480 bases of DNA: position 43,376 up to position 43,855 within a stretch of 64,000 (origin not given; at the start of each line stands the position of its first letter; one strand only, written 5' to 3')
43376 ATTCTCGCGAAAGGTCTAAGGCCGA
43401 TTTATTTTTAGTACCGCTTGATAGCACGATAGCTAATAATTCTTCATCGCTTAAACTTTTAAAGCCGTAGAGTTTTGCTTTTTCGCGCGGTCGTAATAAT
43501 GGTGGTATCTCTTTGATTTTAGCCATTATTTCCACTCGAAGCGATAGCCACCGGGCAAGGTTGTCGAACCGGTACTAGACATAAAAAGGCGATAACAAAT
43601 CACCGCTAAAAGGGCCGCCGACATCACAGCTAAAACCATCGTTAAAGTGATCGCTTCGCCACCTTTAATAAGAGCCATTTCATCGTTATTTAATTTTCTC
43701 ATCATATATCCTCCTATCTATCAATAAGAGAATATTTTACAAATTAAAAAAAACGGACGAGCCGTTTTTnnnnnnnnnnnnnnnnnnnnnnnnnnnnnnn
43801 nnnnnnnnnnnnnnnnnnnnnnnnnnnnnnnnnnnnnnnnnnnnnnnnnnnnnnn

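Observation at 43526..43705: Hidden double-glycine-leader peptide gene translationally coupled to radC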

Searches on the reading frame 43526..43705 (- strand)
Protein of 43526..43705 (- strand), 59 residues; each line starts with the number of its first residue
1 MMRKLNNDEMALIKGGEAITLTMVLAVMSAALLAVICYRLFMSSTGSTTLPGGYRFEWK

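Call 3: search_protein_families(library=pfam, proteins=[window:43526-43705:-], max_evalue=1)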
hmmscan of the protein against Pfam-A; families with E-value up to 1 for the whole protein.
window:43526-43705:- (59 aa): 1 family
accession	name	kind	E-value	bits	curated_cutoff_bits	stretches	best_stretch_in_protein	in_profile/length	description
PF19857.4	DUF6332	-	0.032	15.2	25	1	17-53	8-44/85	Family of unknown function (DUF6332)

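Call 4: search_protein_families(library=ncbifam, proteins=[window:43526-43705:-], max_evalue=1)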
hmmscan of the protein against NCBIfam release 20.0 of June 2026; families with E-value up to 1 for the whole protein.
window:43526-43705:- (59 aa): 2 families
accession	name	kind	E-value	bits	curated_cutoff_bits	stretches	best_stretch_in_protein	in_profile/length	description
TIGR03893.1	lant_SP_1948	subfamily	0.0094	16.3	32.95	1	5-41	13-56/61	lichenicidin A2 family type 2 lantibiotic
TIGR01847.1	bacteriocin_sig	domain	0.13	13.1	15.7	1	4-16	3-15/15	bacteriocin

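Call 6: find_homologous_proteins(query=window:43529-43705:-, max_evalue=10)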
Query window:43529-43705:- (59 aa): 3 proteins with E <= 10 among 3 candidates.
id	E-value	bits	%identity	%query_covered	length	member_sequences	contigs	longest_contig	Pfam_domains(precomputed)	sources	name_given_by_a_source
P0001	1.1e-30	121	100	100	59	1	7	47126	-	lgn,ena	-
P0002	5.3e-30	118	100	98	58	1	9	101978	-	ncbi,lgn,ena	-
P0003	1.5e-23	98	81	98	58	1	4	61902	-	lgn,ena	-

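Call 9: find_encoding_contigs(protein=P0003, flank=6000, max_places=4)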
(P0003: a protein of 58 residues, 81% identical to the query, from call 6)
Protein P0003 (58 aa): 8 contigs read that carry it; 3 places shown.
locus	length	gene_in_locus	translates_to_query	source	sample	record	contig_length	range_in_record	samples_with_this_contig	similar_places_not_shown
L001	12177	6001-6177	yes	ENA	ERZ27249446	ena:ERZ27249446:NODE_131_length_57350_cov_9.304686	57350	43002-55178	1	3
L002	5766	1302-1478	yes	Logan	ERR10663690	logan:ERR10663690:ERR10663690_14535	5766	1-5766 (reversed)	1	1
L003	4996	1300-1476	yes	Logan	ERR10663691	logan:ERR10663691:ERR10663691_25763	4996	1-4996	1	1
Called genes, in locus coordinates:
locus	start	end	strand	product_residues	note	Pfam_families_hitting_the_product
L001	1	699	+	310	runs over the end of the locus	-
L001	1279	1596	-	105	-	-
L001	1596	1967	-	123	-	PF13936:HTH_38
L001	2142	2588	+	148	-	PF13306:LRR_5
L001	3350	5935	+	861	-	PF00133:tRNA-synt_1, PF01406:tRNA-synt_1e (faint), PF09334:tRNA-synt_1g, PF13603:tRNA-synt_1_2, PF00133:tRNA-synt_1, PF09334:tRNA-synt_1g, PF08264:Anticodon_1, PF10458:Val_tRNA-synt_C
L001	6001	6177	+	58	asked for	-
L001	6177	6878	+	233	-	PF20582:UPF0758_N, PF04002:RadC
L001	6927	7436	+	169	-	-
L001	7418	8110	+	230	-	PF01656:CbiA, PF02374:ArsA_ATPase (weak), PF06564:CBP_BcsQ, PF09140:MipZ (weak), PF10609:ParA, PF13614:AAA_31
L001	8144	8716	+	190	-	PF01551:Peptidase_M23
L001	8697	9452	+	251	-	PF02163:Peptidase_M50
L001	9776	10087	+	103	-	PF00829:Ribosomal_L21p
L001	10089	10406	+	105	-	PF04327:Peptidase_Prp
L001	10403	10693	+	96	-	PF01016:Ribosomal_L27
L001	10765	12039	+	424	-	PF01018:GTP1_OBG, PF02421:FeoB_N, PF01926:MMR_HSR1, PF09269:DUF1967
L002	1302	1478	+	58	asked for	-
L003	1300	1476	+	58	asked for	-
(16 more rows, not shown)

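Call 13: find_encoding_contigs(protein=P0002, flank=10000, max_places=6)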
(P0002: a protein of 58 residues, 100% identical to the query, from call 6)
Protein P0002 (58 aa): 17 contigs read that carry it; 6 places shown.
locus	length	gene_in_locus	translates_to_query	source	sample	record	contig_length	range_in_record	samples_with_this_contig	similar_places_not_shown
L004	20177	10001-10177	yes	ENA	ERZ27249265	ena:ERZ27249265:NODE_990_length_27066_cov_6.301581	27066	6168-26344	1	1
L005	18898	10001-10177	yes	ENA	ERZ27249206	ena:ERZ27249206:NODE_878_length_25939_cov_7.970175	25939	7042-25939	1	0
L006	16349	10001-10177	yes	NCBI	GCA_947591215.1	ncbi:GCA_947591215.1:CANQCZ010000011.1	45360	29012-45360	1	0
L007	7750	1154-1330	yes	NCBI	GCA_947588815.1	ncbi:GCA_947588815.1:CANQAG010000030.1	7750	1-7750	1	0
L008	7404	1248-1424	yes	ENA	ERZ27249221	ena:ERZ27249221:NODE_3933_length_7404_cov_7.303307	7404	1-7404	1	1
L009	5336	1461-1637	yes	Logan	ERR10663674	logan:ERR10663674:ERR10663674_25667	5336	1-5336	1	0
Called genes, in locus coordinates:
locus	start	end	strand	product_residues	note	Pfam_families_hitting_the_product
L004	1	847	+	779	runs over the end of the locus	PF02190:LON_substr_bdg, PF07724:AAA_2 (faint), PF08298:AAA_PrkA (weak), PF00004:AAA, PF07728:AAA_5, PF22667:Lon_lid, PF05362:Lon_C, PF13541:ChlI, +2 more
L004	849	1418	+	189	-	PF03193:RsgA_GTPase (faint), PF00009:GTP_EFTU (faint), PF02421:FeoB_N, PF10662:PduV-EutP (faint), PF00350:Dynamin_N (faint), PF01926:MMR_HSR1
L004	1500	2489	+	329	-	PF20918:SPOCS_spoVID-N (faint), PF01476:LysM (weak)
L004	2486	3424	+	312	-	-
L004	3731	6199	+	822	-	PF16738:CBM26, PF00128:Alpha-amylase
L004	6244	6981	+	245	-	PF02540:NAD_synthase, PF06508:QueC (weak)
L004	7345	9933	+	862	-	PF00133:tRNA-synt_1, PF01406:tRNA-synt_1e (faint), PF09334:tRNA-synt_1g, PF13603:tRNA-synt_1_2, PF00133:tRNA-synt_1, PF09334:tRNA-synt_1g, PF08264:Anticodon_1, PF10458:Val_tRNA-synt_C (weak)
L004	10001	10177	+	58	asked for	-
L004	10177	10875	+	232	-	PF20582:UPF0758_N, PF04002:RadC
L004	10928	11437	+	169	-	-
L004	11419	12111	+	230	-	PF01656:CbiA, PF02374:ArsA_ATPase (weak), PF06564:CBP_BcsQ (weak), PF09140:MipZ (faint), PF10609:ParA, PF13614:AAA_31, PF16575:CLP1_P (faint)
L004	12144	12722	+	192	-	PF01551:Peptidase_M23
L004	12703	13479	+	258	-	PF02163:Peptidase_M50 (weak)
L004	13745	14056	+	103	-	PF00829:Ribosomal_L21p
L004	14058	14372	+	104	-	PF04327:Peptidase_Prp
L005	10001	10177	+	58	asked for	-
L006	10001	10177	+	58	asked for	-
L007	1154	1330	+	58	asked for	-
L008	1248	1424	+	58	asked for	-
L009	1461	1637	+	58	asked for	-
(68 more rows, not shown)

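Call 21: search_protein_representatives(protein=window:43529-43705:-)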
Query: 59 residues. Proteins with E-value up to 0.001 (for the whole library): 56; up to 1e-10: 9; up to 1e-30: 0. The best 56 are listed.
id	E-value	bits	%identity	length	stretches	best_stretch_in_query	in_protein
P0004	5.5e-15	70.0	59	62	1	3-58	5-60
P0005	4.4e-13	64.1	57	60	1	2-59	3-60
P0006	1.2e-12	62.8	56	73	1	2-58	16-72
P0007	2.0e-12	62.1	58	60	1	7-59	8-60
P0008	6.5e-12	60.5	55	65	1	3-58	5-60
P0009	1.1e-11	59.7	56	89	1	2-59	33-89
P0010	7.4e-11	57.2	53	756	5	27-56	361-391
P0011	7.9e-11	57.1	52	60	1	5-58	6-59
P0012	9.0e-11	56.9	46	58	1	2-58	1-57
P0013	1.1e-10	56.6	62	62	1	17-58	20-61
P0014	1.1e-10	56.6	51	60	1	3-59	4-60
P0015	1.3e-10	56.4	53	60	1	1-58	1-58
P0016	2.1e-10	55.8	46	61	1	3-59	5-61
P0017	2.2e-10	55.7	49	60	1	3-59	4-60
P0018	2.3e-10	55.6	47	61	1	2-58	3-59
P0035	7.4e-08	47.8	43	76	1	8-58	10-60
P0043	2.8e-06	42.9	44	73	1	5-58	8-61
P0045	5.8e-06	41.9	33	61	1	3-59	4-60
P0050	6.0e-05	38.8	42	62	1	4-58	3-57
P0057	3.7e-04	36.3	36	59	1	1-58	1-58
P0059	8.5e-04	35.2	34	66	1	9-58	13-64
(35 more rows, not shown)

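Call 27: find_encoding_contigs(protein=P0004, flank=5000, max_places=3)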
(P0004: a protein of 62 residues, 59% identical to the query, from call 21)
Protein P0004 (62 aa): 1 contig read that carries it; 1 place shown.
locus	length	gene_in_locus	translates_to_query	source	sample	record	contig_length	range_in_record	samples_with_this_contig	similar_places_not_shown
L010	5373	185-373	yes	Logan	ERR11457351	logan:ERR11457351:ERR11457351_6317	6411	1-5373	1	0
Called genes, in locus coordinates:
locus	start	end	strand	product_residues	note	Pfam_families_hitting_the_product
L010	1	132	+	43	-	?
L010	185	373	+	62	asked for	-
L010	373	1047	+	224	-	PF20582:UPF0758_N, PF04002:RadC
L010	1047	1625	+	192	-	-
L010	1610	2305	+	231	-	PF01656:CbiA, PF02374:ArsA_ATPase (weak), PF09140:MipZ (weak), PF10609:ParA, PF13614:AAA_31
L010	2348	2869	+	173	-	-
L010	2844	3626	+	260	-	PF02163:Peptidase_M50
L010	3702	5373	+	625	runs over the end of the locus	PF08238:Sel1 (weak)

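Call 28: find_encoding_contigs(protein=P0012, flank=5000, max_places=3)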
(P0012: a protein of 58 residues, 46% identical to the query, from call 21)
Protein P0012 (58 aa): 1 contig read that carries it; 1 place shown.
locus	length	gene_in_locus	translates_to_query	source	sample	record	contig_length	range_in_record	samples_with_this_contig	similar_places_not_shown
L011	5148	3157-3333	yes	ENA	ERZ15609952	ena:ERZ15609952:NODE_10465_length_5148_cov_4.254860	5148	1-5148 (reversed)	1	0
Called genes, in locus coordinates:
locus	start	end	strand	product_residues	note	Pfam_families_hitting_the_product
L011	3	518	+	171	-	?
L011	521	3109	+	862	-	PF00133:tRNA-synt_1, PF01406:tRNA-synt_1e (faint), PF09334:tRNA-synt_1g, PF13603:tRNA-synt_1_2, PF09334:tRNA-synt_1g, PF00133:tRNA-synt_1, PF08264:Anticodon_1, PF10458:Val_tRNA-synt_C (weak)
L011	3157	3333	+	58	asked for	-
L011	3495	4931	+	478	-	PF08238:Sel1 (faint)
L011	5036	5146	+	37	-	?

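Call 29: find_encoding_contigs(protein=P0045, flank=5000, max_places=3)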
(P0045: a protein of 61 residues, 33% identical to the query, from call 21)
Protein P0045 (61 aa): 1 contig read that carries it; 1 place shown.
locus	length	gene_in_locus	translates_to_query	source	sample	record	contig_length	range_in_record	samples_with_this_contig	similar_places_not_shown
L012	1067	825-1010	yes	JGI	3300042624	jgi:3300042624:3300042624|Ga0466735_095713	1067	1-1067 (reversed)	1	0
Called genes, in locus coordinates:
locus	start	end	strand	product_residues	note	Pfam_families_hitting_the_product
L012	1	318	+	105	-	?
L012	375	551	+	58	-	-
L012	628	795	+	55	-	-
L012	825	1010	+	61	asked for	-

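Call 31: find_encoding_contigs(protein=P0057, flank=6000, max_places=3)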
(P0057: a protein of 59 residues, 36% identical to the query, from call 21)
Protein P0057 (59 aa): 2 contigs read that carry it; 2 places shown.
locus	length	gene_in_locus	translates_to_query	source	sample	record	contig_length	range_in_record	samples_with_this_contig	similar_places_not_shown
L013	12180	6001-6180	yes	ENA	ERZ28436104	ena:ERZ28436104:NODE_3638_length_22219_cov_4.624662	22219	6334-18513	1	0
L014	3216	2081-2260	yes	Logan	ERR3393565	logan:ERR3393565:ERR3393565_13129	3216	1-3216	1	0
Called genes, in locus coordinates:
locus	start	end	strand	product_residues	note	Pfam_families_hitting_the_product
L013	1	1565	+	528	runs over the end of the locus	PF00005:ABC_tran, PF13304:AAA_21 (faint), PF12848:ABC_tran_Xtn, PF00005:ABC_tran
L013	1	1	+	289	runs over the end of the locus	PF01569:PAP2, PF14360:PAP2_C (weak)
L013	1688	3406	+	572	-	-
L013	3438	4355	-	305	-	-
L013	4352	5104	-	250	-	PF20918:SPOCS_spoVID-N (faint)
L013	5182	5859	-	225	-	-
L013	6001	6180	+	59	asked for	-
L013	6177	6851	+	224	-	PF20582:UPF0758_N, PF04002:RadC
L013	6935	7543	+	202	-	PF03775:MinC_C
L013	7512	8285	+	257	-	PF00142:Fer4_NifH (faint), PF01656:CbiA, PF02374:ArsA_ATPase (faint), PF06564:CBP_BcsQ (faint), PF09140:MipZ, PF10609:ParA, PF13614:AAA_31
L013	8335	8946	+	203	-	PF01551:Peptidase_M23 (weak)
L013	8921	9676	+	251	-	PF02163:Peptidase_M50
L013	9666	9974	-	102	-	-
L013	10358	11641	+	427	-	PF01225:Mur_ligase, PF08245:Mur_ligase_M, PF02875:Mur_ligase_C (weak)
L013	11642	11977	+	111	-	-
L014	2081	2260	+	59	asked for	-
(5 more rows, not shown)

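Call 32: find_encoding_contigs(protein=P0035, flank=6000, max_places=3)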
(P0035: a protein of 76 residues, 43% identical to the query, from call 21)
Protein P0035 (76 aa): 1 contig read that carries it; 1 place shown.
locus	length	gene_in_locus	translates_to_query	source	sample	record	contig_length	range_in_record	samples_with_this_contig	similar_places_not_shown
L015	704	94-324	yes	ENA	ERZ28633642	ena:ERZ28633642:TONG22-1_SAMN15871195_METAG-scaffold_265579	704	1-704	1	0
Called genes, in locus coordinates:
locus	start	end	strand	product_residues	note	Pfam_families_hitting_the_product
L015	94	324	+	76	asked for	-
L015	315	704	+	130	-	?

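Call 34: find_related_loci(query=A4, collection=genome_contigs, flank=8000)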
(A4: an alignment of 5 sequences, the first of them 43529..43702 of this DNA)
Query A4 (58 aa) in genome_contigs; peptide patterns used: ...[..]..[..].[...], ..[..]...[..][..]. (x = any residue, [..] = any of these).
102 stretches matched a pattern; 65 encode a relative of the query (tblastn E <= 1e-3); 65 distinct loci.
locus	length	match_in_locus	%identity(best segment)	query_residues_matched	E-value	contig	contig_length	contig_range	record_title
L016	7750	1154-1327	100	1-58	3e-35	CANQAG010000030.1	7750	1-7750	MAG: uncultured Bacilli bacterium isolate Lapin-002__bin95 genome assembly, contig: Lapin-002__NODE_12573_length_7750_co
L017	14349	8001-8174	100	1-58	3e-35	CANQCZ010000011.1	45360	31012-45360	MAG: uncultured Bacilli bacterium isolate Lapin-005__bin97 genome assembly, contig: Lapin-005__NODE_999_length_45360_cov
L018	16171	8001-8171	67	1-57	5e-22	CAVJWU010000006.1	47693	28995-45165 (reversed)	Azospirillum sp. CAG:239 isolate H07681-L1_cleanbin_000018 genome assembly, contig: Spades_H07681-L1_contig_355, whole g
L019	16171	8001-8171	67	1-57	5e-22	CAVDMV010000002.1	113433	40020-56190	Acutalibacteraceae bacterium isolate H07670-L1_cleanbin_000010 genome assembly, contig: Spades_H07670-L1_contig_41, whol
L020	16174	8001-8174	60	1-58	2e-21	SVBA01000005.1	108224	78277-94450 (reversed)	MAG: Erysipelotrichaceae bacterium isolate SIG216 NODE_55_length_108224_cov_39.173227, whole genome shotgun sequence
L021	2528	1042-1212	63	1-57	3e-21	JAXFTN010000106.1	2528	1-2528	MAG: Bacilli bacterium isolate SUG2458 k141_4970111, whole genome shotgun sequence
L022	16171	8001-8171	63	1-57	8e-21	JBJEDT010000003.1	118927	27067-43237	MAG: Bacilli bacterium isolate LOHA10_bin.022 NODE_10_length_118927_cov_17.090745, whole genome shotgun sequence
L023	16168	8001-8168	59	2-57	7e-21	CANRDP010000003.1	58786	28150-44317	MAG: uncultured Bacilli bacterium isolate Lapin-025__bin9 genome assembly, contig: Lapin-025__NODE_326_length_58786_cov_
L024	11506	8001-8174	55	1-58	4e-20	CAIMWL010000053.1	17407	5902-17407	MAG: uncultured Bacillales bacterium isolate LaPlata-a_bin-2501 genome assembly, contig: bin-2501:053/126, whole genome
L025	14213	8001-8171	58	1-57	7e-20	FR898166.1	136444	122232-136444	Clostridium sp. CAG:288 genomic scaffold, scf5, whole genome shotgun sequence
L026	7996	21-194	55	1-58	6e-20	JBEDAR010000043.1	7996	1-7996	MAG: Bacillota bacterium isolate NASQAN2014_035_B_bin.38 scaffold_91487, whole genome shotgun sequence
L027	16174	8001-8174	57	1-58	2e-19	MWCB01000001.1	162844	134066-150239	MAG: Tenericutes bacterium ADurb.Bin239 BWY30_contig000001, whole genome shotgun sequence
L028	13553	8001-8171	58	1-57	3e-19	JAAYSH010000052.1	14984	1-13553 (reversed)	MAG: Erysipelotrichaceae bacterium isolate AS23ysBPME_309 129594_AS23, whole genome shotgun sequence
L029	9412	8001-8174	52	1-58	4e-19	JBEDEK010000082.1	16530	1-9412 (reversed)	MAG: Bacillota bacterium isolate NASQAN2014_185_B_bin.99 scaffold_369998, whole genome shotgun sequence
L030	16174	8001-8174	57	1-58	4e-19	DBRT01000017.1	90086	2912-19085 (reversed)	MAG TPA_asm: Bacillales bacterium UBA1361 UBA1361_contig_663, whole genome shotgun sequence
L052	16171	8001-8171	60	1-57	3e-17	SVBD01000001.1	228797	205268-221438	MAG: Erysipelotrichaceae bacterium isolate SIG219 NODE_24_length_228797_cov_39.013982, whole genome shotgun sequence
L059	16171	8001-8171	58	1-57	1e-16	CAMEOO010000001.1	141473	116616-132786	MAG: uncultured Bacillales bacterium isolate SRR11489748_bin.60_metaWRAP_v1.3_MAG genome assembly, contig: ERZ11466799.3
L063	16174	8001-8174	57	1-58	4e-14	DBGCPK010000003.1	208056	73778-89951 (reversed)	MAG TPA_asm: Bacilli bacterium isolate MAG11536 contig3, whole genome shotgun sequence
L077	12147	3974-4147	57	1-58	1e-19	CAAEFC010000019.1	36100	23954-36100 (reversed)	MAG TPA_asm: Bacilli bacterium, isolate HGM10897, WGS project CAAEFC010000000 data, contig: ERS396532_100_k85_39906, who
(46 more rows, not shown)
